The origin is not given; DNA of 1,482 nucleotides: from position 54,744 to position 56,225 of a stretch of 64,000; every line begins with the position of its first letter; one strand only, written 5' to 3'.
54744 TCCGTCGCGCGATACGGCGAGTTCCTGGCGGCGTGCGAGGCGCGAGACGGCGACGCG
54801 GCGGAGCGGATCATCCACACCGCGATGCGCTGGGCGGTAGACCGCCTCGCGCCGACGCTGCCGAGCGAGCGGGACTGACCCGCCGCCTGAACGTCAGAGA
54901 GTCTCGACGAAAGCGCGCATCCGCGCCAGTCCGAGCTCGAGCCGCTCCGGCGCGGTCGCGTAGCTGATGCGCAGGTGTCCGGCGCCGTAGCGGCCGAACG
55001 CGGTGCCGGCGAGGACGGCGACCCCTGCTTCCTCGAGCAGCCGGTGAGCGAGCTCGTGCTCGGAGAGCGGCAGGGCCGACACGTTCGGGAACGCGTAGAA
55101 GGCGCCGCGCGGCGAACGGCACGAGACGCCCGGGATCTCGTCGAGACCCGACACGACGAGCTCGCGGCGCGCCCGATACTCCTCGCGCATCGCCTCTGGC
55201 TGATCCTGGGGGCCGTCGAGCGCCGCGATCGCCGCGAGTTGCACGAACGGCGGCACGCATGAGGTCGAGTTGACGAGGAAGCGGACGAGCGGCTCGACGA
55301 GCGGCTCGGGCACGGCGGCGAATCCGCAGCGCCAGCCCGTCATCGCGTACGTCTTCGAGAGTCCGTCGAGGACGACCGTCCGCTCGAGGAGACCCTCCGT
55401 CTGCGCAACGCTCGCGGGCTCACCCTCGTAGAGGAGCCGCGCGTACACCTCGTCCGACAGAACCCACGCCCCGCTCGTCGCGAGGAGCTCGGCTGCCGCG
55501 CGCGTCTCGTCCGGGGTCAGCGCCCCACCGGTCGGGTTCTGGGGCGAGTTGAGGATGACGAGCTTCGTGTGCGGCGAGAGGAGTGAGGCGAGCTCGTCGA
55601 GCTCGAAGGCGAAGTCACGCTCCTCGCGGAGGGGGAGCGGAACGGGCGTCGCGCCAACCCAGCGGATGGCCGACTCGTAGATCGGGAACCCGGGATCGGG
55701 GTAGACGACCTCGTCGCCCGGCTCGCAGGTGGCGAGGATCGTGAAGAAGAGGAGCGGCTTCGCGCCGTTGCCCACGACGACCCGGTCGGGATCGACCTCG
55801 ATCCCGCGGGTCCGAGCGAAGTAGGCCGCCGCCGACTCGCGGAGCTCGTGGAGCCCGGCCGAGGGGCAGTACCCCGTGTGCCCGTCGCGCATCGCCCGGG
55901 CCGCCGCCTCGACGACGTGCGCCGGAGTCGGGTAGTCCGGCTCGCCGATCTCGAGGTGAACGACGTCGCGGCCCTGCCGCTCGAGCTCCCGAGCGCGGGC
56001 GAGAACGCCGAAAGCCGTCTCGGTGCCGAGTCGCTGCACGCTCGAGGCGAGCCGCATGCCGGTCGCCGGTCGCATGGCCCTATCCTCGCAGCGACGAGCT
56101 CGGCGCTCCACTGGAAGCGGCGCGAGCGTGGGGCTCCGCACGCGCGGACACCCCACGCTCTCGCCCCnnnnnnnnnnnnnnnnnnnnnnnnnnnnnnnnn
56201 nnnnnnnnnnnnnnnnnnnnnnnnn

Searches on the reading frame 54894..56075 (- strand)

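Call 51: search_protein_families(library=pfam, proteins=[window:54894-56075:-], max_evalue=0.0001)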
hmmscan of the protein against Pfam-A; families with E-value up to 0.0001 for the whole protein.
window:54894-56075:- (393 aa): 1 family
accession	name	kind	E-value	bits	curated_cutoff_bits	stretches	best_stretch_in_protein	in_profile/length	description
PF00155.27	Aminotran_1_2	-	8.5e-72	242.7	19.7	1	37-379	2-354/361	Aminotransferase class I and II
